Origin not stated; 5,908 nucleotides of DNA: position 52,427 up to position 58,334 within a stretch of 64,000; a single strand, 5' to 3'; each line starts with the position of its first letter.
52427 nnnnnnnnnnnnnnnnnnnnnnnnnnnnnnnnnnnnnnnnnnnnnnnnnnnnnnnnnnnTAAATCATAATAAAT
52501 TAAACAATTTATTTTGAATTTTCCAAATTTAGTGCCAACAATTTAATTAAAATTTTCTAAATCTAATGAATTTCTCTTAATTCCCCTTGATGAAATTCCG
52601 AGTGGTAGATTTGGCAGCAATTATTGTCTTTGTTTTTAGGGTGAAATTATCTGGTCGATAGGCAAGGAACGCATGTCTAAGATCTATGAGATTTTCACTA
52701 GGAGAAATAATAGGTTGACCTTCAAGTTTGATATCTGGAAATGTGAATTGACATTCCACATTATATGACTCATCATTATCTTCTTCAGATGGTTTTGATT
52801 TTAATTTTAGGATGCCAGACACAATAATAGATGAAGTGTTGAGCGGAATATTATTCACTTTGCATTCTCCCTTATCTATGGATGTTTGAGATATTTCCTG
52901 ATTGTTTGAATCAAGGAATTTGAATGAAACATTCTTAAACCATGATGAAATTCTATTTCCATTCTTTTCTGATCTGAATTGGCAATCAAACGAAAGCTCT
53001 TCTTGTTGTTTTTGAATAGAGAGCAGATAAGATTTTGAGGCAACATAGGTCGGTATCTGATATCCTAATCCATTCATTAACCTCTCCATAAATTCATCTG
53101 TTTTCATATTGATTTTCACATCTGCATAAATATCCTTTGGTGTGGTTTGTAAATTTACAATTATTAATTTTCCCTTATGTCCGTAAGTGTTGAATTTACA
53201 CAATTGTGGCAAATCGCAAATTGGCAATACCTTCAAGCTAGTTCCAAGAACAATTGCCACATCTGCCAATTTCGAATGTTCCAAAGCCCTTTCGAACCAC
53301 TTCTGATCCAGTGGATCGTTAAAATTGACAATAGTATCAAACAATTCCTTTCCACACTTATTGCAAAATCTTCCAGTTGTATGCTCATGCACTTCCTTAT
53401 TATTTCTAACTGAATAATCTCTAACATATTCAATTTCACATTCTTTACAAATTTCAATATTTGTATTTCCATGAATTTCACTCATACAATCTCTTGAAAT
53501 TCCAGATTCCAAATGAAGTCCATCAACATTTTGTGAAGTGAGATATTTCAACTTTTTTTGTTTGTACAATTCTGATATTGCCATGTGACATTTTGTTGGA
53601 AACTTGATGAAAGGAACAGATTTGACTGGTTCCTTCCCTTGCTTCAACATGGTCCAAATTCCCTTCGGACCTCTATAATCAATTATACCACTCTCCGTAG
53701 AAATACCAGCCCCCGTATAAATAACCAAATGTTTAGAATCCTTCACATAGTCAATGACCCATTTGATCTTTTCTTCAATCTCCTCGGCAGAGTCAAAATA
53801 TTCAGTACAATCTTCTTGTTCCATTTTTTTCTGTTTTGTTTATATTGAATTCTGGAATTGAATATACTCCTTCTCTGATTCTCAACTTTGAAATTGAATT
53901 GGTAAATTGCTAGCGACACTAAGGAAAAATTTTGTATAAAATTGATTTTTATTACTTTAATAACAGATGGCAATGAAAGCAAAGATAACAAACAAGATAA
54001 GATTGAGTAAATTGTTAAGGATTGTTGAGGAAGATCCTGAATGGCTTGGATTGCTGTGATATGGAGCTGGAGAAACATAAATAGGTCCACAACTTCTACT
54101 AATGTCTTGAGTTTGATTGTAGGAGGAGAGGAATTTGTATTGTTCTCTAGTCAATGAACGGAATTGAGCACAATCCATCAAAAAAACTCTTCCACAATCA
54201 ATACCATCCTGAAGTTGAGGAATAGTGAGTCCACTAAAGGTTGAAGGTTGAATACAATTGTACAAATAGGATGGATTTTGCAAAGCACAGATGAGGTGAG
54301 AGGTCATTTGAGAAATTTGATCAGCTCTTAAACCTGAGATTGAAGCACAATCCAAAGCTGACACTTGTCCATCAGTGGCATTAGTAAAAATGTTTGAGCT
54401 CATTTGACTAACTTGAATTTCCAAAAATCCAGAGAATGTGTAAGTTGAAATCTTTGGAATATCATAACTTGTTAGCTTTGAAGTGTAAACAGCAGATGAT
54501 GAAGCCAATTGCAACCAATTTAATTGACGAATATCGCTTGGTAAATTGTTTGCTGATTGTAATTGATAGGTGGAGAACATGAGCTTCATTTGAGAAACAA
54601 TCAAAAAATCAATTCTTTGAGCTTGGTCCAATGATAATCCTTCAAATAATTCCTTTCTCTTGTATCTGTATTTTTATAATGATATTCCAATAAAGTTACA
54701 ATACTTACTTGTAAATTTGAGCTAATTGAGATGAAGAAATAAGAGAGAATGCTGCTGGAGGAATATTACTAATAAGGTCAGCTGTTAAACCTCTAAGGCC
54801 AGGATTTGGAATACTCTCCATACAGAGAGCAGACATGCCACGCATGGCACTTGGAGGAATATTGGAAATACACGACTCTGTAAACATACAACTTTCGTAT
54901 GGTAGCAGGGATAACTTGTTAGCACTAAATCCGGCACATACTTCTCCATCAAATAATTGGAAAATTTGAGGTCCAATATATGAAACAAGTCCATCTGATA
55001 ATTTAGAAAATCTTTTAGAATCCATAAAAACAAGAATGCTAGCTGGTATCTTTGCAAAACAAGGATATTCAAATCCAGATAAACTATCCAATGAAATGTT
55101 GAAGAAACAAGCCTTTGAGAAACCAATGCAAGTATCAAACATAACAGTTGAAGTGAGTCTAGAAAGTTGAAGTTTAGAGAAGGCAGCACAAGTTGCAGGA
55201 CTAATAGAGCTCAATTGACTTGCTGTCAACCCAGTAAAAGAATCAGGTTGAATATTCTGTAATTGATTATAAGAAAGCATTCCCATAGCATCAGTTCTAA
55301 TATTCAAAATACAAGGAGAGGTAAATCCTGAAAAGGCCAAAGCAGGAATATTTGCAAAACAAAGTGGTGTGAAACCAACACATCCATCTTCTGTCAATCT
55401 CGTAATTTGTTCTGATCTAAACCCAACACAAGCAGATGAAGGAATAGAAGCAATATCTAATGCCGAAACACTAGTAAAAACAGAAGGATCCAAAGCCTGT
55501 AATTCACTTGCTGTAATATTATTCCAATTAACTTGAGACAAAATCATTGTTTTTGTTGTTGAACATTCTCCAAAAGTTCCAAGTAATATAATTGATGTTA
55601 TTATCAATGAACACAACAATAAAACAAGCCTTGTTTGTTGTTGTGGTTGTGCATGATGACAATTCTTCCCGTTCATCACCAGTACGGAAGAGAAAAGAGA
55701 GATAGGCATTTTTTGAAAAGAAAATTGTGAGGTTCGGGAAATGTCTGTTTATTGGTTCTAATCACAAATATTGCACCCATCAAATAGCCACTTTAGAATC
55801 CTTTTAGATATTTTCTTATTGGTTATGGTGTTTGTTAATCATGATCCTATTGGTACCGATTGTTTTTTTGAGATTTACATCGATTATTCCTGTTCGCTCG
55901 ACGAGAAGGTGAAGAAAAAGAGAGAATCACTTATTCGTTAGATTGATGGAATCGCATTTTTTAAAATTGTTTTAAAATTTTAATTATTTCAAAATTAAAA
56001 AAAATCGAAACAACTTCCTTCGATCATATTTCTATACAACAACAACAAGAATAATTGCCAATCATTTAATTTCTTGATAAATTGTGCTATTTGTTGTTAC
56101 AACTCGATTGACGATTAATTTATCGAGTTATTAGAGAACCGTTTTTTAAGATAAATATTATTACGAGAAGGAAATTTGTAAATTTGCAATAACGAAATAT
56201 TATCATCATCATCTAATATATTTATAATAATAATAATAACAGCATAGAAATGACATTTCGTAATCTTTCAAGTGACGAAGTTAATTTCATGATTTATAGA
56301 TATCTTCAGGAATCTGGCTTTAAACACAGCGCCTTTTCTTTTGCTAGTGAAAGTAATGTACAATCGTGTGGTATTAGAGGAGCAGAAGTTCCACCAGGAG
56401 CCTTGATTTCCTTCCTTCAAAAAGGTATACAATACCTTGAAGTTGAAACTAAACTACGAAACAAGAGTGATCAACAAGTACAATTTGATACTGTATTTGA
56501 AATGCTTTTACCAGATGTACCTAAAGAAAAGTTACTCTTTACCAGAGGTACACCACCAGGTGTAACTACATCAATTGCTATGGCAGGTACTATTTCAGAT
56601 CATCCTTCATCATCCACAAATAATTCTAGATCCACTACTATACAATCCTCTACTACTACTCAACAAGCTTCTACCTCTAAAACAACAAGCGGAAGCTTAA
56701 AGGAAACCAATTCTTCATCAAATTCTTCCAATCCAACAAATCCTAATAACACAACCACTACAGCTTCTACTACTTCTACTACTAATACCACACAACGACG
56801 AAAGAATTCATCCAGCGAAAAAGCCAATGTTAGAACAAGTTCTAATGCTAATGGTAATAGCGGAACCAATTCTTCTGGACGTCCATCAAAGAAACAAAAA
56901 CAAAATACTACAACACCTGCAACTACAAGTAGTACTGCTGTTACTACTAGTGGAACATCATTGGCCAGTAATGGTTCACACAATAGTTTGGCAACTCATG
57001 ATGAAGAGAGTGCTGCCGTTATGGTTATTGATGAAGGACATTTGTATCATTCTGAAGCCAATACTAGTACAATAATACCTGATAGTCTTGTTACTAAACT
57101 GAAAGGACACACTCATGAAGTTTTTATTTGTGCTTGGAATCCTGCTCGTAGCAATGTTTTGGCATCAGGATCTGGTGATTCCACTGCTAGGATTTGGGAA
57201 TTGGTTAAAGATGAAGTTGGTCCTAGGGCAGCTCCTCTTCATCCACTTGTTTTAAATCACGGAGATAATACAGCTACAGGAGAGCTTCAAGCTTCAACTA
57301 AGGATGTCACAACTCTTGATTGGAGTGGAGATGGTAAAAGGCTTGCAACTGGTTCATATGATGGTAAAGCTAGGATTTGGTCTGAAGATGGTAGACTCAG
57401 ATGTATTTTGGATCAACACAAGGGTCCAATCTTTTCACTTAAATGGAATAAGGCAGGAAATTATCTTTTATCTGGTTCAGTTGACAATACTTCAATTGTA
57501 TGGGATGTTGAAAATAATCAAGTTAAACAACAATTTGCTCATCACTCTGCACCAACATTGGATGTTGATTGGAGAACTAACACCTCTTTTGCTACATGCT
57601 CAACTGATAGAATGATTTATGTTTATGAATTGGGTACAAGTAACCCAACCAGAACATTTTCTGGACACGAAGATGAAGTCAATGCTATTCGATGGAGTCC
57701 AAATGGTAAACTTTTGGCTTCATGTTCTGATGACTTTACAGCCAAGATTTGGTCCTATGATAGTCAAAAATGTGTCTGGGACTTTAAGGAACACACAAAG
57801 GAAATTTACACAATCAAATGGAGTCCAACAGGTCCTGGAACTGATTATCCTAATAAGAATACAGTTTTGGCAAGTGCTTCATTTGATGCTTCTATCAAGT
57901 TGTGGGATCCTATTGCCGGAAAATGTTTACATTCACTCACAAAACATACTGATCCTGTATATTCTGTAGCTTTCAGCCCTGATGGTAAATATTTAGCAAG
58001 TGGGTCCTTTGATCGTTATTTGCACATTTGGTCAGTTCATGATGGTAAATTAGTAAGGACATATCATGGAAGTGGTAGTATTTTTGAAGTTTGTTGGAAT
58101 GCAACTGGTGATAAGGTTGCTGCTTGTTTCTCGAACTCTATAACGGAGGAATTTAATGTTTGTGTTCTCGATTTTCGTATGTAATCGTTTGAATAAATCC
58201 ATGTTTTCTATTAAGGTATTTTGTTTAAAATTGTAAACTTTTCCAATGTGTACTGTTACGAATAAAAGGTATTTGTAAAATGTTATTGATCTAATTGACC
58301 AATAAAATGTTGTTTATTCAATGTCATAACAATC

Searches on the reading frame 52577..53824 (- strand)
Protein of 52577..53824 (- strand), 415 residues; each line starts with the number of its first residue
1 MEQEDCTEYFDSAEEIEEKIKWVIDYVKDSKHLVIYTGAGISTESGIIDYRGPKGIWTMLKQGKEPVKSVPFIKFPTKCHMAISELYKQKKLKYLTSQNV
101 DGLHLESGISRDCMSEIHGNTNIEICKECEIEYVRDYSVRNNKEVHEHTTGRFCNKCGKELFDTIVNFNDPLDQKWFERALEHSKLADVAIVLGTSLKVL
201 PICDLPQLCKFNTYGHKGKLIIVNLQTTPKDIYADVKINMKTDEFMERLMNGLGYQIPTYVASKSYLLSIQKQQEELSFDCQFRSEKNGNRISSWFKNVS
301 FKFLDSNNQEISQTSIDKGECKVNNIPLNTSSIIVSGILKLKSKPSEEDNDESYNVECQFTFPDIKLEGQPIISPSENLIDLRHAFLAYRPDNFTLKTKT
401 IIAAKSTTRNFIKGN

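Call 19: find_encoding_contigs(protein=window:52577-53824:-, flank=3000, max_places=3)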
Protein window:52577-53824:- (415 aa): no gene with exactly this product is on record in the collection.

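Call 66: search_protein_families(library=pfam, proteins=[window:52577-53824:-], max_evalue=0.00001)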
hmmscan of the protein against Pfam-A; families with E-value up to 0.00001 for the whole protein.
window:52577-53824:- (415 aa): 1 family
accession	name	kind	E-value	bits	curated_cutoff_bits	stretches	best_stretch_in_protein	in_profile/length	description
PF02146.23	SIR2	-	9.7e-29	101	24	1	74-201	60-180/180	Sir2 family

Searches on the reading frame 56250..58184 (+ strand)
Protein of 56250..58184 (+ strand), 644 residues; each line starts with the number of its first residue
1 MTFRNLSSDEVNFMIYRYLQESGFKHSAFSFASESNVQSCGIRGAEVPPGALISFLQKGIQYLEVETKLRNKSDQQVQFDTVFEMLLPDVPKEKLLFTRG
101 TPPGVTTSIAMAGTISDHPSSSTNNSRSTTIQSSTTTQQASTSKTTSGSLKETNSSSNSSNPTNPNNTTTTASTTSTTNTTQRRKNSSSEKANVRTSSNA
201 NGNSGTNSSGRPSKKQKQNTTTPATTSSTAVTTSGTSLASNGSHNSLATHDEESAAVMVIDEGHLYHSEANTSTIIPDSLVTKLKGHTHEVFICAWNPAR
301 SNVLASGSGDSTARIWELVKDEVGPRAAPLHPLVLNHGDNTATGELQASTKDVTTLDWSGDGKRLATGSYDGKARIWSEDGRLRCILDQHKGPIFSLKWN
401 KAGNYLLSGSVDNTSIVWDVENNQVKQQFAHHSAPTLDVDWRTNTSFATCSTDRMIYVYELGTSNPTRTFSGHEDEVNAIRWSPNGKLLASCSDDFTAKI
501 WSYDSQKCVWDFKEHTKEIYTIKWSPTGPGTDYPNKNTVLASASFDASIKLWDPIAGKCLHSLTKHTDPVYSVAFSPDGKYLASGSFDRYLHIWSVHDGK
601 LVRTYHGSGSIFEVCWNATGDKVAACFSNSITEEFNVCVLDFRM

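Call 20: find_homologous_proteins(query=window:56250-58184:+, max_evalue=1e-20)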
Query window:56250-58184:+ (644 aa): 2508 proteins with E <= 1e-20 among 8000 candidates; the best 120 are listed.
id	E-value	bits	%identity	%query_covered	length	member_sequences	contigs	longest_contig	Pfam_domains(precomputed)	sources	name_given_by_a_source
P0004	0.0e+0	1314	89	100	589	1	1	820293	PF25168.2,PF08513.18,PF24105.2,PF24805.2,PF25048.2,PF23342.2,PF23411.2,PF13570.14,PF23760.2,PF24817.2,PF23798.2,PF23393.3,PF23389.2,PF23609.2,PF24797.2,PF20426.5,PF25460.2,PF00400.39,PF23414.2,PF25178.1,PF23410.5,PF23775.2,PF25174.2,PF24814.2,PF23381.2,PF21029.4,PF25173.2,PF23383.2,PF25171.2,PF12894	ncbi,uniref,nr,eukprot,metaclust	ncbi:predicted protein [Naegleria gruberi]|uniref:Predicted protein n=1 Tax=Naegleria gruberi TaxID=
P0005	3.8e-290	982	59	56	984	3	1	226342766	PF17005.12,PF25048.2,PF23342.2,PF23411.2,PF23215.1,PF23393.3,PF23609.2,PF24797.2,PF20426.5,PF25460.2,PF11715.17,PF25178.1,PF23775.2,PF25173.2,PF23383.2,PF25171.2,PF12894.14,PF04762.19,PF24780.2,PF16755.12,PF23761.2,PF25172.2,PF24782.3,PF08662.18,PF25047.1,PF26550.2,PF23756.2,PF23098.2,PF25168.2,PF24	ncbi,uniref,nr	ncbi:WD40 repeat-containing protein HOS15 [Camellia lanceoleosa]|uniref:WD40 repeat-containing prote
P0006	1.1e-280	951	66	100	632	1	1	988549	PF25168.2,PF08513.18,PF24105.2,PF24805.2,PF25048.2,PF24017.3,PF23342.2,PF23411.2,PF23760.2,PF24817.2,PF23798.2,PF23393.3,PF23389.2,PF23609.2,PF24797.2,PF20426.5,PF25460.2,PF00400.39,PF23414.2,PF25178.1,PF23410.5,PF23775.2,PF25174.2,PF24814.2,PF23381.2,PF21029.4,PF25173.2,PF23383.2,PF25171.2,PF12894.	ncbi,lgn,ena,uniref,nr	ncbi:hypothetical protein FDP41_010629 [Naegleria fowleri]|uniref:Uncharacterized protein n=1 Tax=Na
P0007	1.3e-278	944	66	100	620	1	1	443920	PF25168.2,PF08513.18,PF24105.2,PF24805.2,PF25048.2,PF23342.2,PF23411.2,PF23760.2,PF24817.2,PF23798.2,PF23393.3,PF23389.2,PF23609.2,PF24797.2,PF20426.5,PF25460.2,PF00400.39,PF23414.2,PF25178.1,PF23410.5,PF23775.2,PF25174.2,PF24814.2,PF23381.2,PF21029.4,PF25173.2,PF23383.2,PF25171.2,PF12894.14,PF25175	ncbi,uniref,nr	ncbi:hypothetical protein C9374_009066 [Naegleria lovaniensis]|uniref:Guanine nucleotide-binding pro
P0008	1.3e-251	855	62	100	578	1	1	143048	PF25168.2,PF08513.18,PF24105.2,PF24805.2,PF25048.2,PF24017.3,PF23342.2,PF23411.2,PF23760.2,PF24817.2,PF23798.2,PF23393.3,PF23389.2,PF23609.2,PF24797.2,PF20426.5,PF25460.2,PF00400.39,PF23414.2,PF25178.1,PF23410.5,PF23775.2,PF25174.2,PF24814.2,PF23381.2,PF25173.2,PF23383.2,PF25171.2,PF12894.14,PF25175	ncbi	ncbi:hypothetical protein ABK040_007487 [Willaertia magna]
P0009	3.7e-251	853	56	55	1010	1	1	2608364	PF23586.3,PF17005.12,PF25048.2,PF23342.2,PF23411.2,PF23393.3,PF23609.2,PF24797.2,PF20426.5,PF25460.2,PF25178.1,PF23775.2,PF25173.2,PF23383.2,PF25171.2,PF12894.14,PF24780.2,PF16755.12,PF23761.2,PF25172.2,PF24782.3,PF08662.18,PF25047.1,PF26550.2,PF23756.2,PF23098.2,PF25168.2,PF24105.2,PF24805.2,PF2401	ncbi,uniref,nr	ncbi:hypothetical protein TEA_027089 [Camellia sinensis var. sinensis]|uniref:Uncharacterized protei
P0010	7.0e-221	753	63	72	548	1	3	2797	PF25168.2,PF08513.18,PF24105.2,PF24805.2,PF25048.2,PF24017.3,PF23342.2,PF23411.2,PF13570.14,PF23215.1,PF23760.2,PF24817.2,PF23798.2,PF23393.3,PF23389.2,PF23609.2,PF24797.2,PF20426.5,PF25460.2,PF00400.39,PF23414.2,PF25178.1,PF23410.5,PF23775.2,PF25174.2,PF24814.2,PF23381.2,PF25173.2,PF23383.2,PF25171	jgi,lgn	jgi:transducin (beta)-like 1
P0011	1.4e-211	722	70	57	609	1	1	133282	PF25168.2,PF08513.18,PF24105.2,PF24805.2,PF25048.2,PF23342.2,PF23411.2,PF13570.14,PF23215.1,PF23760.2,PF24817.2,PF23393.3,PF23389.2,PF23609.2,PF24797.2,PF20426.5,PF25460.2,PF00400.39,PF23414.2,PF25178.1,PF23410.5,PF23775.2,PF25174.2,PF24814.2,PF23381.2,PF25173.2,PF23383.2,PF25171.2,PF12894.14,PF2517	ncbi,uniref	ncbi:transducin (beta)-like 1 [Acrasis kona]|uniref:Transducin (Beta)-like 1 n=1 Tax=Acrasis kona Ta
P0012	8.5e-207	707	70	57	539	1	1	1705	PF25168.2,PF08513.18,PF24105.2,PF24805.2,PF25048.2,PF24017.3,PF23342.2,PF23411.2,PF13570.14,PF23215.1,PF23760.2,PF24817.2,PF23798.2,PF23393.3,PF23389.2,PF23609.2,PF24797.2,PF20426.5,PF25460.2,PF00400.39,PF23414.2,PF25178.1,PF23410.5,PF23775.2,PF25174.2,PF24814.2,PF23381.2,PF25173.2,PF23383.2,PF25171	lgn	-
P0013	3.3e-206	705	46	61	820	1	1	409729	PF25168.2,PF08513.18,PF24105.2,PF24805.2,PF25048.2,PF24017.3,PF23342.2,PF23411.2,PF23215.1,PF23760.2,PF24817.2,PF23798.2,PF23393.3,PF23389.2,PF23609.2,PF24797.2,PF20426.5,PF25460.2,PF00400.39,PF04053.21,PF23414.2,PF25178.1,PF23410.5,PF23775.2,PF25174.2,PF24814.2,PF23381.2,PF25173.2,PF23383.2,PF25171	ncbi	ncbi:UNVERIFIED_CONTAM: hypothetical protein FKN15_007981 [Acipenser sinensis]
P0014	1.3e-203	696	71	57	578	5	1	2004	PF25168.2,PF08513.18,PF24105.2,PF24805.2,PF25048.2,PF24017.3,PF23342.2,PF23411.2,PF13570.14,PF23760.2,PF24817.2,PF23798.2,PF23393.3,PF23389.2,PF23609.2,PF24797.2,PF20426.5,PF25460.2,PF00400.39,PF23414.2,PF25178.1,PF23410.5,PF23775.2,PF25174.2,PF24814.2,PF23381.2,PF25173.2,PF23383.2,PF25171.2,PF12894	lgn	-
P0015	2.7e-201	688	71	58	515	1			PF23769.2,PF08513.18,PF25048.2,PF23342.2,PF23411.2,PF23393.3,PF23609.2,PF24797.2,PF20426.5,PF25460.2,PF25178.1,PF23775.2,PF25173.2,PF23383.2,PF25171.2,PF12894.14,PF04762.19,PF24780.2,PF23761.2,PF25172.2,PF24782.3,PF08662.18,PF25047.1,PF26550.2,PF23098.2,PF25168.2,PF24105.2,PF24805.2,PF24017.3,PF1357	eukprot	eukprot:GEZU01025163.1.p1 GENE.GEZU01025163.1~~GEZU01025163.1.p1 ORF type:complete len:516 (-),score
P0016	1.4e-196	673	68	58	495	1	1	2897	PF25168.2,PF08513.18,PF24105.2,PF24805.2,PF25048.2,PF24017.3,PF23342.2,PF23411.2,PF13570.14,PF23760.2,PF24817.2,PF23798.2,PF23393.3,PF23389.2,PF23609.2,PF24797.2,PF20426.5,PF25460.2,PF00400.39,PF23414.2,PF25178.1,PF23410.5,PF23775.2,PF25174.2,PF24814.2,PF23381.2,PF21029.4,PF25173.2,PF23383.2,PF25171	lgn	-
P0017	1.8e-186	639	64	61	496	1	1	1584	PF25168.2,PF08513.18,PF24105.2,PF24805.2,PF25048.2,PF24017.3,PF23342.2,PF23411.2,PF23760.2,PF24817.2,PF23798.2,PF23393.3,PF23389.2,PF23609.2,PF24797.2,PF20426.5,PF25460.2,PF00400.39,PF23414.2,PF25178.1,PF23775.2,PF25174.2,PF24814.2,PF23381.2,PF25173.2,PF23383.2,PF25171.2,PF12894.14,PF25175.2,PF24796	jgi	jgi:transducin (beta)-like 1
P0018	2.5e-186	639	68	57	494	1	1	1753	PF25168.2,PF08513.18,PF24105.2,PF24805.2,PF25048.2,PF24017.3,PF23342.2,PF23411.2,PF13570.14,PF23760.2,PF24817.2,PF23798.2,PF23393.3,PF23389.2,PF24797.2,PF20426.5,PF25460.2,PF00400.39,PF23414.2,PF25178.1,PF23410.5,PF23775.2,PF25174.2,PF24814.2,PF23381.2,PF25173.2,PF23383.2,PF25171.2,PF12894.14,PF2517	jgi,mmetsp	mmetsp:Transcript_10874/g.34604 ORF Transcript_10874/g.34604 Transcript_10874/m.34604 type:complete 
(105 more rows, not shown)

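Call 81: find_encoding_contigs(protein=P0004, flank=6000, max_places=2)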
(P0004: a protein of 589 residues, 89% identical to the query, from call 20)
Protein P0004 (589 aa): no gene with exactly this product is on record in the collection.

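Call 82: find_encoding_contigs(protein=P0006, flank=6000, max_places=2)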
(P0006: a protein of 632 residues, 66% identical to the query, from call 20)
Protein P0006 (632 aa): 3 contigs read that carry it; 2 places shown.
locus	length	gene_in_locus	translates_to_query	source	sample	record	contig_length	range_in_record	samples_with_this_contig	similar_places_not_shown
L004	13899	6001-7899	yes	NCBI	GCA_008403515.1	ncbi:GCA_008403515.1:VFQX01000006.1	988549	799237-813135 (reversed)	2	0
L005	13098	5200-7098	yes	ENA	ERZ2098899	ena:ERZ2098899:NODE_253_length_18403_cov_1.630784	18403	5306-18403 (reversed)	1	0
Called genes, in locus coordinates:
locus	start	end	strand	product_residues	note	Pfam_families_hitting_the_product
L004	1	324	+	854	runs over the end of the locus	PF00615:RGS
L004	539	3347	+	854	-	PF09742:Dymeclin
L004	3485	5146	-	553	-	-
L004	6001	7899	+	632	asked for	PF08513:LisH, PF24105:Beta-prop_CAF1B_HIR1, PF25175:Beta-prop_WDR5, PF23409:Beta-prop_EML, PF23414:Beta-prop_EML_2, PF24814:WD40_Prp19, PF25175:Beta-prop_WDR5, PF23381:Beta-prop_IFT122_1st, +67 more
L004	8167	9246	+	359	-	PF08449:UAA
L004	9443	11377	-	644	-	PF08311:Mad3_BUB1_I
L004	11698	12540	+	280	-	-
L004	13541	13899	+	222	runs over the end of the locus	-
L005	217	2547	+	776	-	PF09742:Dymeclin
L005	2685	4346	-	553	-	-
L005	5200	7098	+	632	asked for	PF08513:LisH, PF24105:Beta-prop_CAF1B_HIR1, PF25175:Beta-prop_WDR5, PF23409:Beta-prop_EML, PF23414:Beta-prop_EML_2, PF24814:WD40_Prp19, PF25175:Beta-prop_WDR5, PF23381:Beta-prop_IFT122_1st, +67 more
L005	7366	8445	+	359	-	PF08449:UAA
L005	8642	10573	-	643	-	PF08311:Mad3_BUB1_I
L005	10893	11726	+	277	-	-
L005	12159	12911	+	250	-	-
